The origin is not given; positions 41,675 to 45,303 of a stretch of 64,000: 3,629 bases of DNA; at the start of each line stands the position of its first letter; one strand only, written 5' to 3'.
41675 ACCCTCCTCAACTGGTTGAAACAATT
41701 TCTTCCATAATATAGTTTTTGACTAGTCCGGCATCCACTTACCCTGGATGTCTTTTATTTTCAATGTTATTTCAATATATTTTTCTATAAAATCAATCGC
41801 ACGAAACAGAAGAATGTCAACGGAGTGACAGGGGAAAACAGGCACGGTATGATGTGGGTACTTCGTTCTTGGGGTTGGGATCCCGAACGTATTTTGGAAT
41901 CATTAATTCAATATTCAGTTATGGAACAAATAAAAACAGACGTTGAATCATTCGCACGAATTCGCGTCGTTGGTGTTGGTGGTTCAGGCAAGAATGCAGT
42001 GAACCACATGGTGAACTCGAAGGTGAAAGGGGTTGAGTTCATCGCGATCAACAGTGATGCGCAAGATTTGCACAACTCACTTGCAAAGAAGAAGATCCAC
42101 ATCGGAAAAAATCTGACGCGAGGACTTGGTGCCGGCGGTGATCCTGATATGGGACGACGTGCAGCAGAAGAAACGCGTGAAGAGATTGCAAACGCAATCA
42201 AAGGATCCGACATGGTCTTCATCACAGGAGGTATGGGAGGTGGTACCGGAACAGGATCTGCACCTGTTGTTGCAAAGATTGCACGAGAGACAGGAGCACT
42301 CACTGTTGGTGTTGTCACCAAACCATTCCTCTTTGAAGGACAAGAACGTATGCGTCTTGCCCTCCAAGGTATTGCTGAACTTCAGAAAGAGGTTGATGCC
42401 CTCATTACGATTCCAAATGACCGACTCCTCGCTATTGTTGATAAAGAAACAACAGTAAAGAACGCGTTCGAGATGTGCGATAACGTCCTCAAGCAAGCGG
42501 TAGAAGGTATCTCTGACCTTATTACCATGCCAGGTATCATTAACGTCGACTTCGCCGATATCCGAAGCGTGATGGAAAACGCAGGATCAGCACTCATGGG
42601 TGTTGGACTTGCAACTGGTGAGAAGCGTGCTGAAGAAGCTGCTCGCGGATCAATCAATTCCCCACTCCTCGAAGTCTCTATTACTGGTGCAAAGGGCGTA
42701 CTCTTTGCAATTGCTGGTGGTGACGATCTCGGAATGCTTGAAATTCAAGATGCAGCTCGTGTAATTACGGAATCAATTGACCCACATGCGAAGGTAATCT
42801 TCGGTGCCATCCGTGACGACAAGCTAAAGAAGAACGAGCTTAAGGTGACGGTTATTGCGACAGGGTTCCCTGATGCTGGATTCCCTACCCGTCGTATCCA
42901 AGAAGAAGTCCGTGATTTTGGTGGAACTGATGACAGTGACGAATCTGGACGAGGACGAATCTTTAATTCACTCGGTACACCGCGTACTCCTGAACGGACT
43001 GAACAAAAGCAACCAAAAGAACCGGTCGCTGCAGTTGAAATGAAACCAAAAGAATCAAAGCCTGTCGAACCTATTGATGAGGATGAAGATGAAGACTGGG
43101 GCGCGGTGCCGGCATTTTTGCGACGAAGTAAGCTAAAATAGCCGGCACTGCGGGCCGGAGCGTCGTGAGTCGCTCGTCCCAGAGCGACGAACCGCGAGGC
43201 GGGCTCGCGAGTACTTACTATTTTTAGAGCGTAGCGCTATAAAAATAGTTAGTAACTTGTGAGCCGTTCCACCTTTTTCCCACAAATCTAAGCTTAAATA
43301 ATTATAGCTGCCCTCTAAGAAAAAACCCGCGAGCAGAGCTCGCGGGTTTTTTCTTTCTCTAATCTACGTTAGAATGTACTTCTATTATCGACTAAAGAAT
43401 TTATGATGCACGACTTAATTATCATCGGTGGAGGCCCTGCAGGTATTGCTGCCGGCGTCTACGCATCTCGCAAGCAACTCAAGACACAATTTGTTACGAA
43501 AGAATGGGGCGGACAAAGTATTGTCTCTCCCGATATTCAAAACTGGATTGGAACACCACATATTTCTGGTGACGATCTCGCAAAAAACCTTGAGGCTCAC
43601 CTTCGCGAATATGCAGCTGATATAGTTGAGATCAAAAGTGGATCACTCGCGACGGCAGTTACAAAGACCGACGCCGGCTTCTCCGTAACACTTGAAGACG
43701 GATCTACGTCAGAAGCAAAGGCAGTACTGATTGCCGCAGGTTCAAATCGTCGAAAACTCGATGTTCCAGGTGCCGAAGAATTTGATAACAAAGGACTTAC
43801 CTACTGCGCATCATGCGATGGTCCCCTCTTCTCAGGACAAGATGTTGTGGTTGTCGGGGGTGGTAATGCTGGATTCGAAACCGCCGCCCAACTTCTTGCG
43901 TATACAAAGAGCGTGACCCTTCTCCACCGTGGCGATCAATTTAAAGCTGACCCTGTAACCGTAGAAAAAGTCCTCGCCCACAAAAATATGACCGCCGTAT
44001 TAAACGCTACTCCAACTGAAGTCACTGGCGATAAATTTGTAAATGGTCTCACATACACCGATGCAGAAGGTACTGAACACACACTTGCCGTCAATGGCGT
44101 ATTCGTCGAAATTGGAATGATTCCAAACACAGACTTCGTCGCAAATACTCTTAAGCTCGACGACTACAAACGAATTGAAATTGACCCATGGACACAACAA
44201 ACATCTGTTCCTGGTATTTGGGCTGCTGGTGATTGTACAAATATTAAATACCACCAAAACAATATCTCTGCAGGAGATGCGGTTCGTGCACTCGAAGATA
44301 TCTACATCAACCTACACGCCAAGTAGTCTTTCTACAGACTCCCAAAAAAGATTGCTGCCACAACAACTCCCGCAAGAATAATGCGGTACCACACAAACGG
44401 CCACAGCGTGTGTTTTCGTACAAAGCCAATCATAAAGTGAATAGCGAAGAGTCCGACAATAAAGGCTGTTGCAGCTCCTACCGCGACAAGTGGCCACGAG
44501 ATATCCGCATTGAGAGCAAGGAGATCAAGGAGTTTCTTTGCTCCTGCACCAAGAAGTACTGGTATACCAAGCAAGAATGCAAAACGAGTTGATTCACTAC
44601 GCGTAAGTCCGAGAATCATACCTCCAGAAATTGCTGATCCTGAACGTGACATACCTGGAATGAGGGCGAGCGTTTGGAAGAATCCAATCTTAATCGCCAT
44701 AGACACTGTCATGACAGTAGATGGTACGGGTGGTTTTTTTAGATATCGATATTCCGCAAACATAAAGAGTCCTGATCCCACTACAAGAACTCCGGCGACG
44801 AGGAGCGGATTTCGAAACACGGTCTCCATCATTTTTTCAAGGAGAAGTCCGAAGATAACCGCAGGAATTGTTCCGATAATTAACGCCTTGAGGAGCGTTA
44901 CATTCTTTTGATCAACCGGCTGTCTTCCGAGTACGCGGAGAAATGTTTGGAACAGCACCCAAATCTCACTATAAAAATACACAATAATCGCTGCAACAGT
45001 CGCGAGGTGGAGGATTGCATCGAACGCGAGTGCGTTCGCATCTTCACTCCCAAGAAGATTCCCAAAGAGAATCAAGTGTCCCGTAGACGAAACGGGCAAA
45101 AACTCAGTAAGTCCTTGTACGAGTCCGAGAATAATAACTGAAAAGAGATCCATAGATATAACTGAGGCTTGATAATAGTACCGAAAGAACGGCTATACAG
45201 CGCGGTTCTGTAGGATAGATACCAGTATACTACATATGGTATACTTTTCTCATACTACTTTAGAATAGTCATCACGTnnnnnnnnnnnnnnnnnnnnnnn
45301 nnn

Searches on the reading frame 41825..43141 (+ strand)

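Call 58: search_protein_families(library=pfam, proteins=[window:41825-43141:+], max_evalue=0.00001)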
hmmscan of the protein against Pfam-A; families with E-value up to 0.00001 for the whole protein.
window:41825-43141:+ (438 aa): 2 families
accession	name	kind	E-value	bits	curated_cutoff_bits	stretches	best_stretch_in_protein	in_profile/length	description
PF00091.31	Tubulin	-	7e-50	170.4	33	1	46-205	2-189/190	Tubulin/FtsZ family, GTPase domain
PF12327.13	FtsZ_C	-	5.9e-31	107.1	27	1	254-348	1-94/95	FtsZ family, C-terminal domain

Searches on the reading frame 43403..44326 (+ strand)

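Call 58: search_protein_families(library=pfam, proteins=[window:43403-44326:+], max_evalue=0.00001)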
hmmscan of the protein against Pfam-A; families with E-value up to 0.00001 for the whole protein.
window:43403-44326:+ (307 aa): 9 families
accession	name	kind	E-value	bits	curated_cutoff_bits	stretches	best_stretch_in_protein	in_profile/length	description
PF07992.20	Pyr_redox_2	-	2e-47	162.4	26.1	1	4-289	2-289/291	Pyridine nucleotide-disulphide oxidoreductase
PF13738.12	Pyr_redox_3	-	4.2e-28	98.9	30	1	28-276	43-305/305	Pyridine nucleotide-disulphide oxidoreductase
PF00070.33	Pyr_redox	-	9.4e-13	48.9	22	1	148-216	2-77/82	Pyridine nucleotide-disulphide oxidoreductase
PF01134.28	GIDA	-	2.6e-10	40.4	22.1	0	147-180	1-35/391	Glucose inhibited division protein A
PF03486.20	HI0933_like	-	5.8e-10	39.5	50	0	147-180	2-35/244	HI0933-like protein Rossmann domain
PF00890.30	FAD_binding_2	-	1.6e-09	37.9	20.4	0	4-35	1-32/414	FAD binding domain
PF12831.13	FAD_oxidored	-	1.3e-08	35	27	0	4-51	1-53/416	FAD dependent oxidoreductase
PF01266.30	DAO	-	1.2e-07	32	27.9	0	147-180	1-34/353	FAD dependent oxidoreductase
PF05834.18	Lycopene_cycl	-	1.3e-06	28.2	23.4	0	147-179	1-35/380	Lycopene cyclase protein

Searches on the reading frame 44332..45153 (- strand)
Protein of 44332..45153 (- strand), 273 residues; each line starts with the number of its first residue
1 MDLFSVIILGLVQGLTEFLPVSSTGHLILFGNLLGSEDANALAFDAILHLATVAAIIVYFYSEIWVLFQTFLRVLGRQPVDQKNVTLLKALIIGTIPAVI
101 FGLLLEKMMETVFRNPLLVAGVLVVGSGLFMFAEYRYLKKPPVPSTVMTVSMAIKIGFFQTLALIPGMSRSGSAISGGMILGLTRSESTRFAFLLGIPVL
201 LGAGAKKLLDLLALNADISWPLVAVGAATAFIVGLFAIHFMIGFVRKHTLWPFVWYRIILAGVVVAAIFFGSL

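Call 58: search_protein_families(library=pfam, proteins=[window:44332-45153:-], max_evalue=0.00001)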
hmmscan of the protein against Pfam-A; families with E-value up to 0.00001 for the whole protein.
window:44332-45153:- (273 aa): 1 family
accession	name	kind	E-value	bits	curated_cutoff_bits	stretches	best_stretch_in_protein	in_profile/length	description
PF02673.24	BacA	-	4.9e-79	266.1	33.4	1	7-262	2-256/257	Bacitracin resistance protein BacA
